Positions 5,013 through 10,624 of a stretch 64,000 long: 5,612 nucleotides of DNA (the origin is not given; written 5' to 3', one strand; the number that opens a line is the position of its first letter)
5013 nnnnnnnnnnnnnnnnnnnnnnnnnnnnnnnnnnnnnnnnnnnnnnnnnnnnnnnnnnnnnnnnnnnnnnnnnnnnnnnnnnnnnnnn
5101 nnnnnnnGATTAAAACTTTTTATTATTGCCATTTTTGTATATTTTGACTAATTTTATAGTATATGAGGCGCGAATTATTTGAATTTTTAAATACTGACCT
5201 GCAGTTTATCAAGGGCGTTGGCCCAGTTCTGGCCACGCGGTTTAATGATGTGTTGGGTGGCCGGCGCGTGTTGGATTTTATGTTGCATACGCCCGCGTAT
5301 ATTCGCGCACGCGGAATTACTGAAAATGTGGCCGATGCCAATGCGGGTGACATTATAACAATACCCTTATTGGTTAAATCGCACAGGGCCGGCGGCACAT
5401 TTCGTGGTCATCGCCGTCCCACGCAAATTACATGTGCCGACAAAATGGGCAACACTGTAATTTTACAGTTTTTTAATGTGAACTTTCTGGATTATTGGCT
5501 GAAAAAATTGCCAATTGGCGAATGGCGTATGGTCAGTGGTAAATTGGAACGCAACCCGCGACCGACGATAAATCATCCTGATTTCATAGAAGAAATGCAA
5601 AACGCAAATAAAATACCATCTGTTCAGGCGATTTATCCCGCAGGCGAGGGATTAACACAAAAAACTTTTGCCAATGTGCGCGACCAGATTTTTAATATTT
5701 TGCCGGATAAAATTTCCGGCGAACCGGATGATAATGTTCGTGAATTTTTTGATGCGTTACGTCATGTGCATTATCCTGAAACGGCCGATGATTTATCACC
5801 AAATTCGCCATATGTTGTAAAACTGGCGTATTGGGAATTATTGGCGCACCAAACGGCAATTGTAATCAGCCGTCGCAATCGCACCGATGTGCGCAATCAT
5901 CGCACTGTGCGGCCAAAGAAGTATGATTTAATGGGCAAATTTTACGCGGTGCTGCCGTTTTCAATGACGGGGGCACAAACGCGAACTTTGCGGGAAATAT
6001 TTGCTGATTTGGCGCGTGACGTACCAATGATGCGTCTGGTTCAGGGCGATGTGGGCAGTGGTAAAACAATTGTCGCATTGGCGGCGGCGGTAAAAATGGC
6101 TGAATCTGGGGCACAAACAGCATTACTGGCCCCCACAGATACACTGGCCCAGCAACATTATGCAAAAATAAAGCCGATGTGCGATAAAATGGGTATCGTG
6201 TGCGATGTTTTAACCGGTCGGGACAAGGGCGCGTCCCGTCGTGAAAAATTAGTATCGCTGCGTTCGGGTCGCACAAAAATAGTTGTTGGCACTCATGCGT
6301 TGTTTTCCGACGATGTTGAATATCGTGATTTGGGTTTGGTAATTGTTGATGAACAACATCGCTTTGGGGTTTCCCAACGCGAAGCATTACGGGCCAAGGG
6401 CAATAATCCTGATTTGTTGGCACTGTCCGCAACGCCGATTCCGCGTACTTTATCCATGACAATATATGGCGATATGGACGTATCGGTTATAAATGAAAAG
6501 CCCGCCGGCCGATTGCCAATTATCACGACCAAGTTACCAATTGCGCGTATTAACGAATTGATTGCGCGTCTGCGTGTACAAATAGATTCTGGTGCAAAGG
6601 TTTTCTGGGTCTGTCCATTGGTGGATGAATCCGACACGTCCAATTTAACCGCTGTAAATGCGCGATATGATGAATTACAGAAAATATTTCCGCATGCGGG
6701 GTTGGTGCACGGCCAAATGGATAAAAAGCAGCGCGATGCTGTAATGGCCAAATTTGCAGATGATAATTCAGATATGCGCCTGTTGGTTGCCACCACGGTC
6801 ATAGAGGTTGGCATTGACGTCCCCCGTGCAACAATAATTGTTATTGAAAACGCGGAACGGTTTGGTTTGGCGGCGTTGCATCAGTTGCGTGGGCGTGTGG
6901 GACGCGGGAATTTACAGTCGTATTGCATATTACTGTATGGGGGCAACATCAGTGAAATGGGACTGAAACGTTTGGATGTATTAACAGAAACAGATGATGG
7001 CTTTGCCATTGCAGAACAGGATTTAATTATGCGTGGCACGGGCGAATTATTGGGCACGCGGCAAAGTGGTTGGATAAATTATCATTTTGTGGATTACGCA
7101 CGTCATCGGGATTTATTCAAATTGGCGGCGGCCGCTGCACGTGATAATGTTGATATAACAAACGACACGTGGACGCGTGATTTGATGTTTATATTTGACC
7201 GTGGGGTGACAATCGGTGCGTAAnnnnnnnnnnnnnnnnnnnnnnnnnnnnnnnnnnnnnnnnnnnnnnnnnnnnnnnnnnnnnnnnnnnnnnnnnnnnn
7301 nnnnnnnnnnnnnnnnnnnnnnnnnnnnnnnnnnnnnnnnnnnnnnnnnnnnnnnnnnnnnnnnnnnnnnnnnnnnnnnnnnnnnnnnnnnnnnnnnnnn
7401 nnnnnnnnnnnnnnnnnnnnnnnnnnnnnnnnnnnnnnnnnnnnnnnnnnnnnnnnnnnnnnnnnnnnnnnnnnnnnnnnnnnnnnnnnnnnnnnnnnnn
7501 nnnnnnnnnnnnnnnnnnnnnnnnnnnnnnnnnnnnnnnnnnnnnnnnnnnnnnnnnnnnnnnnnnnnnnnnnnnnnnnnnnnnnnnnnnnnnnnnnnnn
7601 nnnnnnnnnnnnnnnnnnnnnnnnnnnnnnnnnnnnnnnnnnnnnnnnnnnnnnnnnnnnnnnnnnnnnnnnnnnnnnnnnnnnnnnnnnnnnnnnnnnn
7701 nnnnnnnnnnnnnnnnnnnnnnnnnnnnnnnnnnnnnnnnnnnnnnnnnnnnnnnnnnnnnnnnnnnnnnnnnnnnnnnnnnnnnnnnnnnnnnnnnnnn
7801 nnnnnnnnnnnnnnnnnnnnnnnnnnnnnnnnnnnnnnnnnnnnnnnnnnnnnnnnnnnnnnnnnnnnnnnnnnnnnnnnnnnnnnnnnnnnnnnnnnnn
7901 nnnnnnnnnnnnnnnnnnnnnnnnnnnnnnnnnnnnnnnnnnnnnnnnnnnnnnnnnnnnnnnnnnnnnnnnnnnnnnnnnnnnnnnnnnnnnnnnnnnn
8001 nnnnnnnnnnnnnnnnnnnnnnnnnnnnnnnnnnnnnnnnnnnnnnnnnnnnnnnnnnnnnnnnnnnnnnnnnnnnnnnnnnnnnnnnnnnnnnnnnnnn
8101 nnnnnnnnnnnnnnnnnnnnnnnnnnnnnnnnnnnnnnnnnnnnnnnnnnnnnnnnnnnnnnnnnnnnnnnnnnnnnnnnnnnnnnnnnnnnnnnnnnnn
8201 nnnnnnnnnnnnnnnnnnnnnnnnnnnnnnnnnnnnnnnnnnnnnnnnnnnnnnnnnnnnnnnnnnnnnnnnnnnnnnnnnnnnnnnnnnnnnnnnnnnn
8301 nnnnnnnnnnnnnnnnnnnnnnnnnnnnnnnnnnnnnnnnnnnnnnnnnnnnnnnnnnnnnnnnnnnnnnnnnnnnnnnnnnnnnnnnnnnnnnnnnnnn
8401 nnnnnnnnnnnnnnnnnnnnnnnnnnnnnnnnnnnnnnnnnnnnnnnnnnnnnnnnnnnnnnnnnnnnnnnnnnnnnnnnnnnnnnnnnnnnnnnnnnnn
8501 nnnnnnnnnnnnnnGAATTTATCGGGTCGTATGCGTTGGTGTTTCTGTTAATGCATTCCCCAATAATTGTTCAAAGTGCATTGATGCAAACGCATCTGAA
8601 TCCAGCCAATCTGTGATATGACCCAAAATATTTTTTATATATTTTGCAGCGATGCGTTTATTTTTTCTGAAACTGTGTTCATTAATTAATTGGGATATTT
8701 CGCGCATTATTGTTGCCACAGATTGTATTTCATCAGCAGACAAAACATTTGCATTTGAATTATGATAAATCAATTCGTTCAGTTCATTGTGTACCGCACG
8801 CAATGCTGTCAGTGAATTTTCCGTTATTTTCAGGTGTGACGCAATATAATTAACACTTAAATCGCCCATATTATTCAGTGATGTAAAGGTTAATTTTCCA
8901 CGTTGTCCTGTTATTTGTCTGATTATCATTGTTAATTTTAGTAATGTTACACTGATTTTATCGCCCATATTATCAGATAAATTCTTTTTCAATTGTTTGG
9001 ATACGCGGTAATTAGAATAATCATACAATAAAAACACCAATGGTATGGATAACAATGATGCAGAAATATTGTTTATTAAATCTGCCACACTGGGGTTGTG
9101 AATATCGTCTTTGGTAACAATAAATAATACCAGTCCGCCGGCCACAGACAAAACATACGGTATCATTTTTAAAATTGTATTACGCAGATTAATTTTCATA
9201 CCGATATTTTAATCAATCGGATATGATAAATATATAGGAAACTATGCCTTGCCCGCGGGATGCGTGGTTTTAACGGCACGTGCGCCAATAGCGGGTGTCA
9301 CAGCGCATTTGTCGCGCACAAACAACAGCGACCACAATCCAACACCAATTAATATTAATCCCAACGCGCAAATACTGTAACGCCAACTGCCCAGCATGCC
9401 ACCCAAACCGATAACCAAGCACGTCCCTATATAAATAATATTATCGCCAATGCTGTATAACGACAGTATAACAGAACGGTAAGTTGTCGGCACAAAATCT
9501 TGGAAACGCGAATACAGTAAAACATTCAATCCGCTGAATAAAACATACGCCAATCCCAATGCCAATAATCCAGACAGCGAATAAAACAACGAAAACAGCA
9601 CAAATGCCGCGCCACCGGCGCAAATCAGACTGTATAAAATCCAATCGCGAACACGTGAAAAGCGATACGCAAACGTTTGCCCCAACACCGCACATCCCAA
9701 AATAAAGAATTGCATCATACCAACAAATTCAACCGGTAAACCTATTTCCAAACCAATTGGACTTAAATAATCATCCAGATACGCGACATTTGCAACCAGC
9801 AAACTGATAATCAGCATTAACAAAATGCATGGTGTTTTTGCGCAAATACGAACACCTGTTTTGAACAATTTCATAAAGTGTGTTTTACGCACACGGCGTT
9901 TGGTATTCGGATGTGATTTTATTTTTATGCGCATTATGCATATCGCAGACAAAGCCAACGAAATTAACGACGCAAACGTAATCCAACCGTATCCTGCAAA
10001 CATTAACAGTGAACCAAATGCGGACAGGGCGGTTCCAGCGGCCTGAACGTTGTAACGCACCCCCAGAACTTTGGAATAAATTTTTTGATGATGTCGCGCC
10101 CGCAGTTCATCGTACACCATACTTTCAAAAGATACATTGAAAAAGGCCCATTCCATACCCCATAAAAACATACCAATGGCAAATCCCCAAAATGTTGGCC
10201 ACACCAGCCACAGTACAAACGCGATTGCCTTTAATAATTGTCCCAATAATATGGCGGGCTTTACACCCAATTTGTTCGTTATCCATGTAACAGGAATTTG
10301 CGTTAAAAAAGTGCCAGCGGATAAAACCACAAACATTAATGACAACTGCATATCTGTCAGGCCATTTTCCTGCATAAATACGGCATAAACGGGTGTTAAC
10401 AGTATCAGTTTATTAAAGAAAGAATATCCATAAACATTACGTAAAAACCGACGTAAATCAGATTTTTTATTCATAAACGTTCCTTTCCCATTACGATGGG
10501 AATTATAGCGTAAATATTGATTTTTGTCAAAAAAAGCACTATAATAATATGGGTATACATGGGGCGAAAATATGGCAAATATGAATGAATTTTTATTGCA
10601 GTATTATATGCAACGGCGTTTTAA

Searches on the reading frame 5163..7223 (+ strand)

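Call 13: search_protein_families(library=ncbifam, proteins=[window:5163-7223:+], max_evalue=0.00001)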
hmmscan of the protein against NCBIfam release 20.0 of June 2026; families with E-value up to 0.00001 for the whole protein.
window:5163-7223:+ (686 aa): 33 families (the best 25 are shown)
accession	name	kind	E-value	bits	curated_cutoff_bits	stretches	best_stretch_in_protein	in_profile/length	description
NF008164.0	PRK10917.1-2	equivalog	1.4e-220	734.2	785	1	1-663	3-671/704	ATP-dependent DNA helicase RecG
NF008168.0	PRK10917.2-2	equivalog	8e-196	652.8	718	1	9-661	109-761/795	ATP-dependent DNA helicase RecG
NF008165.0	PRK10917.1-3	equivalog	1.6e-192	641.6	711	1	9-664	6-661/692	ATP-dependent DNA helicase RecG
TIGR00643.1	recG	equivalog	1.9e-179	598.4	659.4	1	34-657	4-627/629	ATP-dependent DNA helicase RecG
NF008163.0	PRK10917.1-1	equivalog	2.3e-179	598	796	1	10-661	8-666/692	ATP-dependent DNA helicase RecG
NF008166.0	PRK10917.1-4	equivalog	1.7e-164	548.7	864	1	31-665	30-683/705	ATP-dependent DNA helicase RecG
NF008170.0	PRK10917.2-4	equivalog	5.5e-161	537.3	975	1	9-663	129-796/826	ATP-dependent DNA helicase RecG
NF008167.0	PRK10917.2-1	equivalog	7.6e-133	444.2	995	1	19-665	12-715/744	ATP-dependent DNA helicase RecG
TIGR00580.2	mfd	equivalog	4.3e-109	366.3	800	1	252-639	418-801/907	transcription-repair coupling factor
NF008169.0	PRK10917.2-3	equivalog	6.3e-89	299.2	555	1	87-656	62-600/610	ATP-dependent DNA helicase RecG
NF007966.0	PRK10689.1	equivalog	3e-80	270.3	1329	1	259-653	592-980/1148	transcription-repair coupling factor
NF004067.0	PRK05580.1-4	equivalog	1e-14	53.9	763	1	253-411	190-340/737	primosomal protein N'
TIGR00595.1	priA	equivalog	1.2e-13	50.5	230.35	1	292-408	1-112/509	replication restart helicase PriA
NF010337.0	PRK13766.1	equivalog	1.2e-13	50.1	610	1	296-400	38-143/781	Hef nuclease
NF008744.0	PRK11776.1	equivalog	2.6e-12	46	524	1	500-589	257-343/460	ATP-dependent RNA helicase DbpA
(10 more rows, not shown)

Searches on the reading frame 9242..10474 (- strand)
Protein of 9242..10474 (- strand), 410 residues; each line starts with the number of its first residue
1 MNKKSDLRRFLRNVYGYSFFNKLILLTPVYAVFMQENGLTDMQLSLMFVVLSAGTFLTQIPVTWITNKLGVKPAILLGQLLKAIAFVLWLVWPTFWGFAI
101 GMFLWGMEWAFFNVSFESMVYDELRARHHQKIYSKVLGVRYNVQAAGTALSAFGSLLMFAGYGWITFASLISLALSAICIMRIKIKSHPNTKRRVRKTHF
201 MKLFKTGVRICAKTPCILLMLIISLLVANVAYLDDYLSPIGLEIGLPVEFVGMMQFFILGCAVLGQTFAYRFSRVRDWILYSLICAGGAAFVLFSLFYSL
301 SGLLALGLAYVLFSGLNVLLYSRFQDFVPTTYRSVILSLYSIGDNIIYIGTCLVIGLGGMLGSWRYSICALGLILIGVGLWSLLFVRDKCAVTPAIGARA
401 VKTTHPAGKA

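Call 13: search_protein_families(library=ncbifam, proteins=[window:9242-10474:-], max_evalue=0.00001)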
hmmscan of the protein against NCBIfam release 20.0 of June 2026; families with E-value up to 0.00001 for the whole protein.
window:9242-10474:- (410 aa): 1 family
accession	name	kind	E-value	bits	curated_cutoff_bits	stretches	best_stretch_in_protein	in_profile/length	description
TIGR00900.1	2A0121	subfamily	1.9e-06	27.5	319.6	1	111-361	107-359/364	H+ Antiporter protein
